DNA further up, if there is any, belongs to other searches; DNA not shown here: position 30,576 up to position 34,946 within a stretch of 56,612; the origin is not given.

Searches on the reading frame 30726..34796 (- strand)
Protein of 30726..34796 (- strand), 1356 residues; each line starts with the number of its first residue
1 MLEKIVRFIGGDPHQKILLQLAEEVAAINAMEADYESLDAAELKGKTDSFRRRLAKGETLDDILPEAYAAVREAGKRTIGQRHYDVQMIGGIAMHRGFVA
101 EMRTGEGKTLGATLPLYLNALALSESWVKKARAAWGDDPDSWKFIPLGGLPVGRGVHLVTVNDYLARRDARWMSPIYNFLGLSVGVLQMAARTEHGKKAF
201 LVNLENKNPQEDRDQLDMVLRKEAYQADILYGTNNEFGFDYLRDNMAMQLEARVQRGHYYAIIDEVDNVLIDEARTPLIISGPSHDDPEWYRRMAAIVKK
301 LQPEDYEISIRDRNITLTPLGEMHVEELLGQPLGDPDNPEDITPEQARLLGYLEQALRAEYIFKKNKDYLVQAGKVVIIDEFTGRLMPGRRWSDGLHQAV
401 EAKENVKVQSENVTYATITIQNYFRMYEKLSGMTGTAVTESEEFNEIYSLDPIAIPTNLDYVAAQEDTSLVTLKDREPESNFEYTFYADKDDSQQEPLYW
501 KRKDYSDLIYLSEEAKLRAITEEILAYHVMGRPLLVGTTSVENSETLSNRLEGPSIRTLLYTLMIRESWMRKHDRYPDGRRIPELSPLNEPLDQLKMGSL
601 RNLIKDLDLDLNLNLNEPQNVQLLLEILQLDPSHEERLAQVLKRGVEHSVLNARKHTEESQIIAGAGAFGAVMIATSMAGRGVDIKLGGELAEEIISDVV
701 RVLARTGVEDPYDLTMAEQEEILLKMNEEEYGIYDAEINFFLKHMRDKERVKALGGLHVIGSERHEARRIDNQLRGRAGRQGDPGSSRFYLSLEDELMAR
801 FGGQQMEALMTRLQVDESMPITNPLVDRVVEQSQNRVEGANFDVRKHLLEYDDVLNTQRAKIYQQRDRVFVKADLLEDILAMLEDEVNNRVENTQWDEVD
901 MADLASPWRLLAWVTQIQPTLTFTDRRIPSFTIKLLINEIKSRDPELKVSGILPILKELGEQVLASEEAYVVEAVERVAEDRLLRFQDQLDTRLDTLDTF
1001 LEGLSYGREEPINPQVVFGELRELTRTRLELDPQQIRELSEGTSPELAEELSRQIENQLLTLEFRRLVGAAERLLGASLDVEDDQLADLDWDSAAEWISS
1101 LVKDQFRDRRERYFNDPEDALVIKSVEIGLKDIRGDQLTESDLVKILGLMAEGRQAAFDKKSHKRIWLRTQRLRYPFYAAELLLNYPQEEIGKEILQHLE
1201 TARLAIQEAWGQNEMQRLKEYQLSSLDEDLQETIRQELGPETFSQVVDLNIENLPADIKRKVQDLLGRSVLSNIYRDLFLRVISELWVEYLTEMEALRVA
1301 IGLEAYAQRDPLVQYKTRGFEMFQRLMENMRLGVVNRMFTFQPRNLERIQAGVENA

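Call 6: search_protein_families(library=pfam, proteins=[window:30726-34796:-])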
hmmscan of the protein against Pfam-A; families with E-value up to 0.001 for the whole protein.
window:30726-34796:- (1356 aa): 4 families
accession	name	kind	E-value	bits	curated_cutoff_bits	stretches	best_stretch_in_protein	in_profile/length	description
PF07517.20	SecA_DEAD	-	1.7e-113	379.2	24.6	2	153-445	118-290/290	SecA DEAD-like domain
PF21090.3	P-loop_SecA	-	1.6e-71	240.6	27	2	635-817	46-204/205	SecA P-loop domain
PF07516.18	SecA_SW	-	2.7e-46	158.6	26.7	2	820-950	1-105/200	SecA Wing and Scaffold domain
PF01043.26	SecA_PP_bind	-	3.6e-32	111.7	23.5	1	288-401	3-110/110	SecA preprotein cross-linking domain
